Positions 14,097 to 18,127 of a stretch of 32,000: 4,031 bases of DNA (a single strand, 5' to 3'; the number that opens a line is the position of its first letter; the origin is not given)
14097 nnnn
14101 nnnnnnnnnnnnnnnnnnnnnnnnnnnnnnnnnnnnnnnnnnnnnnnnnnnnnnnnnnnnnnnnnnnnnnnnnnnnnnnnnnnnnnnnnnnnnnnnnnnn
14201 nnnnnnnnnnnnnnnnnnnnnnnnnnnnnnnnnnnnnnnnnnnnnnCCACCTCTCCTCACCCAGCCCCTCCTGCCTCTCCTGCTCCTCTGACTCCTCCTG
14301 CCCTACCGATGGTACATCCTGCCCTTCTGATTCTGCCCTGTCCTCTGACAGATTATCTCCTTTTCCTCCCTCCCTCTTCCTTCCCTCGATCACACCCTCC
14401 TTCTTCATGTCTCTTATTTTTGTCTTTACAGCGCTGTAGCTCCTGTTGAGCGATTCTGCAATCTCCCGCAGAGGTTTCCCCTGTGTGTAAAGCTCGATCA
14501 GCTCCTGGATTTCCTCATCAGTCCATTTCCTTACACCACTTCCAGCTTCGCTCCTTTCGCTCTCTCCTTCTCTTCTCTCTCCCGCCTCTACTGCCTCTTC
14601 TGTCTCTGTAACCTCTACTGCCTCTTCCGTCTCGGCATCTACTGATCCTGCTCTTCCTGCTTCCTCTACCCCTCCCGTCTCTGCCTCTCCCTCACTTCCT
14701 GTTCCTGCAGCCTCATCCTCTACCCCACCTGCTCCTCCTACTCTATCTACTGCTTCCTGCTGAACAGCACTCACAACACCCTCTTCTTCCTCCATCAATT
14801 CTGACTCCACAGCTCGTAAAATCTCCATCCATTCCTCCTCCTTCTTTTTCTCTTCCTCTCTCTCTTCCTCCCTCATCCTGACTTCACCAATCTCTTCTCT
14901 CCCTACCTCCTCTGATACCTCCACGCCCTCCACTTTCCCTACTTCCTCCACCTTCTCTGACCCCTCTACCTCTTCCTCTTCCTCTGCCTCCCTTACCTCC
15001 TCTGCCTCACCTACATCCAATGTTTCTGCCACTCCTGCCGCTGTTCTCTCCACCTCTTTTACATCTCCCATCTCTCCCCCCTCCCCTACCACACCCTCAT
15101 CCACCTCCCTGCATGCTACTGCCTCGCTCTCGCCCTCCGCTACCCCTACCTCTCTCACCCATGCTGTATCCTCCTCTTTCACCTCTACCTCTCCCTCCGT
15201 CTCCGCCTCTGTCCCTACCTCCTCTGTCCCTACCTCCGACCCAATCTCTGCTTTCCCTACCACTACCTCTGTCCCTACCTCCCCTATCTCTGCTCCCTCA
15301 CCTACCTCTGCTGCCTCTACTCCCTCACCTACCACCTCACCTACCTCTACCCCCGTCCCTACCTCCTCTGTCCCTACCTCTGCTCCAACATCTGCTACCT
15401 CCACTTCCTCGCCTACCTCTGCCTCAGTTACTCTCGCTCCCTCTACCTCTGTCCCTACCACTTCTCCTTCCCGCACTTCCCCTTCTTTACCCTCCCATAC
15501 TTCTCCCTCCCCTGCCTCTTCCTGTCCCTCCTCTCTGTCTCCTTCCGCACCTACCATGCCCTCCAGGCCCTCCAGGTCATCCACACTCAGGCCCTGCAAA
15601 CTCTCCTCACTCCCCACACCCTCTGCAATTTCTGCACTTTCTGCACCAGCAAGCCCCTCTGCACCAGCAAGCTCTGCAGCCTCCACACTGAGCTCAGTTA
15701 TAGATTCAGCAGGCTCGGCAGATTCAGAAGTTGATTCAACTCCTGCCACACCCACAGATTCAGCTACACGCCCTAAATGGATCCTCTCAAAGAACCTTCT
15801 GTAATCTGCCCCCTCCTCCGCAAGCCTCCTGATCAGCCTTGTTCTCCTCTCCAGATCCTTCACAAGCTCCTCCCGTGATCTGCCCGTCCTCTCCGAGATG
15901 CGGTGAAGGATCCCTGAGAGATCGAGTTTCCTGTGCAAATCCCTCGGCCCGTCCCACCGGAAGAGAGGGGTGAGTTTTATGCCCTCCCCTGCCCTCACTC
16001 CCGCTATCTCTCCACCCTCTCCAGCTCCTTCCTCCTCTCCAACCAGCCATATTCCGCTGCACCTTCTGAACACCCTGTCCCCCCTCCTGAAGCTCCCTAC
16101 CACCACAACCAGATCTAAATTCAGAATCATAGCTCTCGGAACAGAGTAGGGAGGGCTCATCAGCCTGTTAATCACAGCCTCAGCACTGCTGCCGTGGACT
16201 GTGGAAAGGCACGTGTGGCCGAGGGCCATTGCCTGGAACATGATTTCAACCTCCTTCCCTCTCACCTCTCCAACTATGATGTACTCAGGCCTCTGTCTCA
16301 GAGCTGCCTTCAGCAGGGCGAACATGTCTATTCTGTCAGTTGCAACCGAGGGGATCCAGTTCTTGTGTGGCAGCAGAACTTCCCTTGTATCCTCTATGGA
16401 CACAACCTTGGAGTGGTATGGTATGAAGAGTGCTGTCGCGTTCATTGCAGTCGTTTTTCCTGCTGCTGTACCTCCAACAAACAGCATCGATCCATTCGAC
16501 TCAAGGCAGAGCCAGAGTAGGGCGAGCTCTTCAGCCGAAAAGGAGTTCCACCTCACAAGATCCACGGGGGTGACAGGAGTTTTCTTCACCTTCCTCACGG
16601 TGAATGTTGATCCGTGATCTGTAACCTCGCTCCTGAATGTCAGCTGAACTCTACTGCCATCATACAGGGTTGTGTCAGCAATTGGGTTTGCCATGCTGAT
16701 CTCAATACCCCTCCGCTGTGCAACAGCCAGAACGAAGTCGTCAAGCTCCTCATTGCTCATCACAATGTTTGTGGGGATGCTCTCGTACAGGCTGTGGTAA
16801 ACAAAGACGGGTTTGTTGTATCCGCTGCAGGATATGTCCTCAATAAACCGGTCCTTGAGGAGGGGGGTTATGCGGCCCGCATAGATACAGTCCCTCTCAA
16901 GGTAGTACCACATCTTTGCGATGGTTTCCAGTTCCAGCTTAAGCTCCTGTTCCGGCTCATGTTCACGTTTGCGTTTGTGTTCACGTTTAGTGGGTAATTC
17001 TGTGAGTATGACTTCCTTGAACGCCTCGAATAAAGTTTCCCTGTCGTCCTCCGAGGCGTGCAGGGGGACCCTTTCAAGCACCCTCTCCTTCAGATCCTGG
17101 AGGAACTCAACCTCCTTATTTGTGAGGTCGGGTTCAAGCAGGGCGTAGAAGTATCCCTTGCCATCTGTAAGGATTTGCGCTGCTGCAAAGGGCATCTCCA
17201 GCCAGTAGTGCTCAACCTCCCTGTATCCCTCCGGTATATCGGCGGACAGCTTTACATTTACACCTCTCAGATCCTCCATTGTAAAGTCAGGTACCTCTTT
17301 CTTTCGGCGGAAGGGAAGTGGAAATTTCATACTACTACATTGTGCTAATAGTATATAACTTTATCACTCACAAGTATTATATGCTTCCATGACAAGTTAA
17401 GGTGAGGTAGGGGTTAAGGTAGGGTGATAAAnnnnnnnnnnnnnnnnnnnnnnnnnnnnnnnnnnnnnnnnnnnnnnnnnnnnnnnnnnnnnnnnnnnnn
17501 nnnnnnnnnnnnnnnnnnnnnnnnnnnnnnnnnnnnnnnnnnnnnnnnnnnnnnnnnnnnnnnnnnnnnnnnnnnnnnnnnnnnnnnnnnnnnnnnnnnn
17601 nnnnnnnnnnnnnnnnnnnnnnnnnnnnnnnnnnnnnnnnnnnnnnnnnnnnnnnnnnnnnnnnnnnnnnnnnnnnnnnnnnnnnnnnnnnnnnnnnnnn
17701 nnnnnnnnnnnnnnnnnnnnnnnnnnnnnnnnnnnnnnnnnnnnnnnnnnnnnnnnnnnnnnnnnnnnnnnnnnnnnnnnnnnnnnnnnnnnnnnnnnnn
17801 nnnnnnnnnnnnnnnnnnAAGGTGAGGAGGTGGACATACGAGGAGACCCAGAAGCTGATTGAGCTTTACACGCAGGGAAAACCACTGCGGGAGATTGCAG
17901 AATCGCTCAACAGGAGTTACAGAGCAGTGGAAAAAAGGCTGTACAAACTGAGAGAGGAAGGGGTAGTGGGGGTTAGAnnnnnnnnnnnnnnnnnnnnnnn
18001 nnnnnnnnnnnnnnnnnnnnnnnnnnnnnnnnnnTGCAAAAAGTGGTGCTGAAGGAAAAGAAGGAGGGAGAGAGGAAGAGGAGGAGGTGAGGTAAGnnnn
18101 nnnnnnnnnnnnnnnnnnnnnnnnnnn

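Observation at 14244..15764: Pilus/secretion ATPase carrying a 410-aa acidic low-complexity insert and a C-terminal DNA-binding-type HTH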

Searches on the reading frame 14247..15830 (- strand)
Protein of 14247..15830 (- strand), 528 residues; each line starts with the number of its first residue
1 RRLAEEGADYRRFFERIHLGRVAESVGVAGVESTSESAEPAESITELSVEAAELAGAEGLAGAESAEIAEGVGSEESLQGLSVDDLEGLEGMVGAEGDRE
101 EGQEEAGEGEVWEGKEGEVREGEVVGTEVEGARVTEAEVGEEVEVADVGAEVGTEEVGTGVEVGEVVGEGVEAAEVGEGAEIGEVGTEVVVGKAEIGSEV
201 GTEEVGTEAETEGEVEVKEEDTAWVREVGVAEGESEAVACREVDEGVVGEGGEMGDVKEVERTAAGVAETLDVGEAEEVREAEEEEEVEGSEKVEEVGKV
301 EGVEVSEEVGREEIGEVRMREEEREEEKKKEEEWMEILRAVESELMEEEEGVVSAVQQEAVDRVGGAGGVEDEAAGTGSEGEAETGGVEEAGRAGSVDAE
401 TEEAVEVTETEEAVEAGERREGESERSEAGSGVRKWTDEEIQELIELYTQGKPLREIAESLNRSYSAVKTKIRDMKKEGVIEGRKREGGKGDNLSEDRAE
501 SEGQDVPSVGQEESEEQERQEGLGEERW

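Call 68: predict_structure(protein=window:14247-15830:-)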
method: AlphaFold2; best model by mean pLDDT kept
length: 528 residues; sequences in the alignment: 1
mean_pLDDT: 44.8   pTM: 0.25
mean pLDDT of the five models: 44.8, 40.6, 40.1, 38.3, 34.8
residues with pLDDT >= 90: 3; 70-90: 45; 50-70: 88; < 50: 392
segments of 3 or more residues with pLDDT < 50: 1-8, 12-84, 89-102, 104-279, 281-308, 371-412, 420-433, 493-513
pLDDT, mean of each block of 10 residues (from residue 1): 42 47 39 34 37 41 38 40 47 43 44 39 32 34 33 28 27 27 27 28 30 31 33 31 32 37 33 39 43 43 45 60 84 86 74 64 54 44 44 41 40 50 45 61 67 56 68 74 53 45 43 50 50
secondary structure, 60 per line:
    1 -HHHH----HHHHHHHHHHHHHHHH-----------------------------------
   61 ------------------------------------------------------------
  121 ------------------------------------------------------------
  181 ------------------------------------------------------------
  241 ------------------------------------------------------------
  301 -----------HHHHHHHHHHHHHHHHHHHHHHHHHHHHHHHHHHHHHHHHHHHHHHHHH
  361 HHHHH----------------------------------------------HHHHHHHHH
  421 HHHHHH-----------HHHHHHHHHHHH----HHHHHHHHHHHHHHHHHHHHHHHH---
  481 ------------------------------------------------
elements in order: H2-5 H10-25 H312-365 H412-426 H438-449 H454-477

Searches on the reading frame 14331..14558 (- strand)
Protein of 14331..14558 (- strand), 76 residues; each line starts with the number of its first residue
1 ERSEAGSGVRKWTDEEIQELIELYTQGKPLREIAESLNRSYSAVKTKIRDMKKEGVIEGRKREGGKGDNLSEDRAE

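Call 31: search_solved_structures(query=A1, max_evalue=10, show_alignments=3)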
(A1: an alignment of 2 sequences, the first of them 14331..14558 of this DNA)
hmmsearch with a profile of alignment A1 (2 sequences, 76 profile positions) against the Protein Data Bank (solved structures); distinct sequences matched with E-value up to 10: 52.
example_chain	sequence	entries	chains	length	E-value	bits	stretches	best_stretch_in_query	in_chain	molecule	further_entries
2lvs_A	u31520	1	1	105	1.7e-08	37.5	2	22-62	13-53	Putative uncharacterized protein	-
8q90_A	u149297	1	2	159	6.6e-05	26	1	13-59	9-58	AsnC family transcriptional regulator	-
2llk_A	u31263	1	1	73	0.0038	20.4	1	7-53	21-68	Cyclin-D-binding Myb-like transcription factor 1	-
8rdu_R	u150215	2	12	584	0.0071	19.5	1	15-61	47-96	TnsB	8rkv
7svw_A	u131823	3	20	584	0.0071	19.5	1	15-61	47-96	TnsB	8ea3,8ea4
8aa5_AP1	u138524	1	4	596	0.0073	19.5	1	15-61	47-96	TnsB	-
1ri7_A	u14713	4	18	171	0.0074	19.5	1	13-58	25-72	Putative transcriptional regulator | Putative HTH-type transcriptional regulator PH1519 | Uncharacterized HTH-type transcriptional regulator PH1519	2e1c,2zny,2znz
1i1g_A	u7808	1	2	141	0.0099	19.1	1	28-59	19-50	TRANSCRIPTIONAL REGULATOR LRPA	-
2cyy_A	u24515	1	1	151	0.011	19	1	18-58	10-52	Putative HTH-type transcriptional regulator PH1519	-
8pqm_A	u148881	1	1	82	0.016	18.4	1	31-65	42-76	FadR family transcriptional regulator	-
6w11_B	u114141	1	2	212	0.021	18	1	7-60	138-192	CRISPR locus-related putative DNA-binding protein Csa3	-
2wte_A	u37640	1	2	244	0.025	17.8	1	7-60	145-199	CSA3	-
6wxq_B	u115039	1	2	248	0.026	17.7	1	7-60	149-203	CRISPR-associated transcription factor Csa3 (Type I-A)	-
4ha8_A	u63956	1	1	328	0.026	17.7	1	31-56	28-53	Biotin-[acetyl-CoA-carboxylase] ligase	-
3rir_A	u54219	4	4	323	0.027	17.7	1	31-56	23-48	Biotin-[acetyl-CoA-carboxylase] ligase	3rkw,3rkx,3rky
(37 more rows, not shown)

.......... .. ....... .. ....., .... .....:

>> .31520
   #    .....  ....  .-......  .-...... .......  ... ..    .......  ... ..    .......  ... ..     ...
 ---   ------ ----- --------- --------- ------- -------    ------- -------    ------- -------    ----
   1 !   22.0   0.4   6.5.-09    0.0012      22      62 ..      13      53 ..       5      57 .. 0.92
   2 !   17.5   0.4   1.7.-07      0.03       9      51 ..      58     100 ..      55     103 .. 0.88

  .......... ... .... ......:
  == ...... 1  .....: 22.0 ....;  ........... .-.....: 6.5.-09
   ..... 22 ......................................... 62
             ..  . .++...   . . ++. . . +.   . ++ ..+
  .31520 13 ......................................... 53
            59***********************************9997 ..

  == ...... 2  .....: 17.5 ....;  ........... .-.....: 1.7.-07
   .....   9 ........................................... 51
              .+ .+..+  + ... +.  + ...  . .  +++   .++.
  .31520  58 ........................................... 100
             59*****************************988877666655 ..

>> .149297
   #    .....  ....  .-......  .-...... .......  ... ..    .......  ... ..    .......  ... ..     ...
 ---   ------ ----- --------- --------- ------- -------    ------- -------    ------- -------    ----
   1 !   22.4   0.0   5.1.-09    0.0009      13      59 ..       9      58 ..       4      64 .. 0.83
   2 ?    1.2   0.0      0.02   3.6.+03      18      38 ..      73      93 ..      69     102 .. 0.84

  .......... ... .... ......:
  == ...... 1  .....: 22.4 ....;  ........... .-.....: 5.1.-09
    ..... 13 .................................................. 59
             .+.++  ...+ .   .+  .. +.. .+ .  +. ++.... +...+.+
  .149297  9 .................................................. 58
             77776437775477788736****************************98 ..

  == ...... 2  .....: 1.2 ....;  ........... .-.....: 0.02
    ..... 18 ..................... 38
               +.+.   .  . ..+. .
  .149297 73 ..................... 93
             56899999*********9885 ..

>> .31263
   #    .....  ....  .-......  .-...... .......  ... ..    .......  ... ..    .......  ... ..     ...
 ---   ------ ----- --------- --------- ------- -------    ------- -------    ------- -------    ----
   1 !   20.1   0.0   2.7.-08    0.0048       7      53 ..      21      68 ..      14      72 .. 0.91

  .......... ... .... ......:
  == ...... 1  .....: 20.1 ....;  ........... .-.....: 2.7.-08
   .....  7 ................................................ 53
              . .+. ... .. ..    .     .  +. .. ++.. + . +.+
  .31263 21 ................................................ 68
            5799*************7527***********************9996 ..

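Call 35: predict_structure(alignment_id=A1)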
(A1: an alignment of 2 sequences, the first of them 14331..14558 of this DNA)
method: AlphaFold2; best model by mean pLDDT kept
length: 76 residues; sequences in the alignment: 2
mean_pLDDT: 74.1   pTM: 0.58
mean pLDDT of the five models: 74.1, 73.3, 72.7, 71.9, 71.0
residues with pLDDT >= 90: 27; 70-90: 21; 50-70: 10; < 50: 18
segments of 3 or more residues with pLDDT < 50: 1-7, 62-66, 68-72
pLDDT, mean of each block of 10 residues (from residue 1): 50 91 90 91 90 77 46 47
secondary structure, 60 per line:
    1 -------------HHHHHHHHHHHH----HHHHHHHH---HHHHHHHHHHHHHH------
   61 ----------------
elements in order: H14-25 H30-37 H41-54

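Call 41: fold_search(model_id=the predicted structure, library=pdb)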
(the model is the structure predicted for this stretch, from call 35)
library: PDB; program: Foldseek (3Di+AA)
matches with E <= 10: 1070; with E <= 0.001: 0
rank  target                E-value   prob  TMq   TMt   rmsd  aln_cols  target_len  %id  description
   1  1je8_A                6.7e-02  1.00  0.52  0.60   5.0        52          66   31  Two-Component response regulator NarL/DNA Complex: DNA Bending Found in a High Affinity Site (released 2002-09-27)
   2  2efo                  6.7e-02  0.99  0.52  0.28   2.5        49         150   28  Crystal structure of Tyr77 to Ala of ST1022 from Sulfolobus tokodaii 7 (released 2008-02-26)
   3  8q90_A                9.4e-02  0.99  0.51  0.28   4.1        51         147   33  Halophilic Lrp transcription factor (released 2024-01-31)
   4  1p4w_MODEL_1_A        9.4e-02  0.96  0.46  0.41   8.2        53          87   32  Solution structure of the DNA-binding domain of the Erwinia amylovora RcsB protein (released 2003-06-17)
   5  2cyy                  1.0e-01  0.99  0.54  0.28   5.3        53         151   34  Crystal structure of PH1519 from Pyrococcus horikosii OT3 (released 2006-09-19)
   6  4pcq_A                1.1e-01  1.00  0.54  0.29   2.4        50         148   22  Crystal Structure of MtbAldR (Rv2779c) (released 2015-05-06)
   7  2pmh                  1.1e-01  0.99  0.51  0.28   2.5        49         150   28  Crystal structure of Thr132Ala of ST1022 from Sulfolobus tokodaii (released 2008-04-22)
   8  7bhy_C                1.1e-01  0.99  0.49  0.65   2.5        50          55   34  DNA-binding domain of DeoR in complex with the DNA operator (released 2021-11-10)
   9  2lvs_MODEL_1_A        1.1e-01  0.98  0.55  0.41   9.8        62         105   26  NMR solution structure of a CRISPR repeat binding protein (released 2013-01-23)
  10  7bhy_A                1.1e-01  0.99  0.49  0.63   2.5        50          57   34  DNA-binding domain of DeoR in complex with the DNA operator (released 2021-11-10)
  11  2efn                  1.2e-01  0.99  0.51  0.28   2.5        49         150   26  Crystal Structure of Ser 32 to Ala of ST1022 from Sulfolobus tokodaii 7 (released 2008-02-26)
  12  2e1c_MODEL_1_A        1.3e-01  0.98  0.51  0.28   2.9        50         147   28  Structure of Putative HTH-type transcriptional regulator PH1519/DNA Complex (released 2007-12-04)
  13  1je8_E                1.4e-01  0.99  0.52  0.59   5.0        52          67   31  Two-Component response regulator NarL/DNA Complex: DNA Bending Found in a High Affinity Site (released 2002-09-27)
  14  2vbw_A                1.4e-01  0.99  0.46  0.24   1.6        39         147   36  Feast or famine regulatory protein (Rv3291c)from M. tuberculosis complexed with L-Phenylalanine (released 2007-11-06)
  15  7bhy_B                1.5e-01  0.98  0.49  0.67   2.6        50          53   34  DNA-binding domain of DeoR in complex with the DNA operator (released 2021-11-10)
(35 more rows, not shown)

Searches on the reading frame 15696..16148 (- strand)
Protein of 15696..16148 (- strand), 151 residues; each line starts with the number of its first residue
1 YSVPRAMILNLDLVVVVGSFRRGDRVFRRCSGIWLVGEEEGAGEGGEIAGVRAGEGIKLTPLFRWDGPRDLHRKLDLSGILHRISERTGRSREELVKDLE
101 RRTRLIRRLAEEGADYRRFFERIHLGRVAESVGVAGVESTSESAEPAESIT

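Call 50: find_homologous_proteins(query=window:15696-16148:-, max_evalue=0.00001)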
Query window:15696-16148:-: 165 candidates shared short words with the query, none scored E <= 0.00001.

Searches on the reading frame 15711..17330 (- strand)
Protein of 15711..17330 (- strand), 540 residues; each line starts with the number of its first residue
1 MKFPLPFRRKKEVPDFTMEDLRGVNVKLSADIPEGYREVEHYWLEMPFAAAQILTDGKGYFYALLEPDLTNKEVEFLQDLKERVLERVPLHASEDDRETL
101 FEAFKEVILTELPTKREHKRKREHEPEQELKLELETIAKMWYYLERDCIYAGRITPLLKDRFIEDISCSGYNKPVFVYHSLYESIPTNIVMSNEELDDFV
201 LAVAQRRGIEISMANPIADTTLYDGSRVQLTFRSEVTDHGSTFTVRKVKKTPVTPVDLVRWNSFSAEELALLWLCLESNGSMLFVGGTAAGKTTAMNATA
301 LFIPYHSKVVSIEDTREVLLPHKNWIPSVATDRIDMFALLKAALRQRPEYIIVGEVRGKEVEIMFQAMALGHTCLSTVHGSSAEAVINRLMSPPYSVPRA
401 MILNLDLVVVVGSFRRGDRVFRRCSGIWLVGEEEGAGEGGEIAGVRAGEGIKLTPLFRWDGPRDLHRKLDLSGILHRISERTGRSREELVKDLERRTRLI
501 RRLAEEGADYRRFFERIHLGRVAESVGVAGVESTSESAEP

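Call 10: find_related_loci(query=window:15711-17330:-, collection=genome_contigs, flank=6000)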
Query window:15711-17330:- (540 aa) in genome_contigs; peptide patterns used: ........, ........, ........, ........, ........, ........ (x = any residue, [..] = any of these).
79 stretches matched a pattern; 47 encode a relative of the query (tblastn E <= 1e-3); 47 distinct loci.
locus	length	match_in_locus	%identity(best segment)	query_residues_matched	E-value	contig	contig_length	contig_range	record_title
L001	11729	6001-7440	62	2-517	0e+0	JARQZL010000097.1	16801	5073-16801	MAG: Archaeoglobales archaeon isolate INS_M23_B45 DNNIEKAA_97, whole genome shotgun sequence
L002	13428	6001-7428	57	5-517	0e+0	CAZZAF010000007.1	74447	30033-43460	MAG TPA_asm: uncultured archaeon isolate binchicken_co92_4 genome assembly, contig: NODE_69_length_74447_cov_12.735872,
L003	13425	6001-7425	58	5-517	0e+0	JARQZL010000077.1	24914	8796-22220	MAG: Archaeoglobales archaeon isolate INS_M23_B45 DNNIEKAA_77, whole genome shotgun sequence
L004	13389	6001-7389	44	32-507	7e-121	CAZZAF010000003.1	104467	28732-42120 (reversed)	MAG TPA_asm: uncultured archaeon isolate binchicken_co92_4 genome assembly, contig: NODE_29_length_104467_cov_14.236525,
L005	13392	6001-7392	43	31-508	8e-120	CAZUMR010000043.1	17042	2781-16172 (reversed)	MAG TPA_asm: uncultured archaeon isolate binchicken_co219_213 genome assembly, contig: k141_1540769, whole genome shotgu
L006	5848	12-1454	42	19-507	9e-120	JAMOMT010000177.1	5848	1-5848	MAG: Archaeoglobaceae archaeon isolate 4281-140_metabat1_scaf2bin.045 4281-140_scaffold_7397_c1, whole genome shotgun se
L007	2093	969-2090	48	33-410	4e-124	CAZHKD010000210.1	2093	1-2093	MAG TPA_asm: uncultured archaeon isolate SRP216583_co2_132 genome assembly, contig: NODE_55382_length_2093_cov_36.543670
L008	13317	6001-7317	45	60-513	2e-114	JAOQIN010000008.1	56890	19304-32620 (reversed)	MAG: Candidatus Methanoxibalbensis ujae isolate NA091.008_2 NODE_8, whole genome shotgun sequence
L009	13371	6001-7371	42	35-505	8e-114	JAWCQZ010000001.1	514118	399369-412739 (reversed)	MAG: Halobacteria archaeon isolate JZ-2_201907_bins_36 JZ-2_201907_bins_36_scaffold_1, whole genome shotgun sequence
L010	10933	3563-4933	42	35-505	1e-113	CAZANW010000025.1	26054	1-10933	MAG TPA_asm: uncultured Halobacteria archaeon isolate SRP093762_co1_34 genome assembly, contig: NODE_1121_length_26054_c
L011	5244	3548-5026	41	29-532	3e-113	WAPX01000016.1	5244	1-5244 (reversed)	MAG: Archaeoglobaceae archaeon isolate S145_38 k151_177671, whole genome shotgun sequence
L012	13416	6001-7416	40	29-512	1e-112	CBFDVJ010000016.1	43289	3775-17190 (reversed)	MAG TPA_asm: uncultured Archaeoglobales archaeon isolate SRR6823440_metabat2_82 genome assembly, contig: ERZ650341.277,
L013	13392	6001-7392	41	29-505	1e-112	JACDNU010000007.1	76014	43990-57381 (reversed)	MAG: Archaeoglobus sp. isolate GB_MAG3_049 c_000000000292, whole genome shotgun sequence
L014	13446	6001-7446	41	32-522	2e-112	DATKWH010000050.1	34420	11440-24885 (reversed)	MAG TPA_asm: Candidatus Bathyarchaeia archaeon isolate SMAG_U14158 k141_4874542, whole genome shotgun sequence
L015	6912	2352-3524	46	32-423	2e-111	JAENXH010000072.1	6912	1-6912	MAG: Methanosarcinales archaeon isolate 14_8_m_bin28 NODE_72_length_6912_cov_13.888515, whole genome shotgun sequence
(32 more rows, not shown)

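Call 20: find_related_loci(query=window:15711-17330:-, collection=metagenome_contigs, flank=5000)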
Query window:15711-17330:- (540 aa) in metagenome_contigs; peptide patterns used: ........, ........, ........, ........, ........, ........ (x = any residue, [..] = any of these).
104 stretches matched a pattern; 48 encode a relative of the query (tblastn E <= 1e-3); 48 distinct loci.
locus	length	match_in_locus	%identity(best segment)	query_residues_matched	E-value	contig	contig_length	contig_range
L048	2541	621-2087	67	1-524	0e+0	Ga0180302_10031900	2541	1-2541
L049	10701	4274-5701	57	5-517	0e+0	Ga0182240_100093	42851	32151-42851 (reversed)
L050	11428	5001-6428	57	3-517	0e+0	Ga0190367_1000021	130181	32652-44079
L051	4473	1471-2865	57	5-507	0e+0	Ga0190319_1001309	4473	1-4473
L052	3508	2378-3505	62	1-398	5e-174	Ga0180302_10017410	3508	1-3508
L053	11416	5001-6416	44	33-518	4e-126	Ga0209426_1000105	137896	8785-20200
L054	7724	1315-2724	45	32-513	2e-121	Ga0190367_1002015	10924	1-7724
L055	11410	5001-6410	45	32-513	1e-121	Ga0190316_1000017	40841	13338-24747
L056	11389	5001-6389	44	32-507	5e-121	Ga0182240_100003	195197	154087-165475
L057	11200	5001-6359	44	33-500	8e-121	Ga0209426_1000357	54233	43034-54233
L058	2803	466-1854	42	31-507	1e-125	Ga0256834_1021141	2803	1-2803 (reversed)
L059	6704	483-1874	43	31-508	5e-120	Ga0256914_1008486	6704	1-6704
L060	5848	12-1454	42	19-507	6e-120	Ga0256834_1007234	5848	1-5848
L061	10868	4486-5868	43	33-507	3e-119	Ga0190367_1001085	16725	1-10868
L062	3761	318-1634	45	60-513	3e-116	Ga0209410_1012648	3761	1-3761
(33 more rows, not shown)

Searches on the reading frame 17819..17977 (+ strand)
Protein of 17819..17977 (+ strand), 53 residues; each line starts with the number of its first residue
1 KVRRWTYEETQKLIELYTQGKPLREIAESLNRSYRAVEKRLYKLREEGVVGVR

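Call 27: find_homologous_proteins(query=window:17819-17977:+, max_evalue=0.01)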
Query seq(53 aa): no candidate shares three 5-residue words with the query. No homologue found.
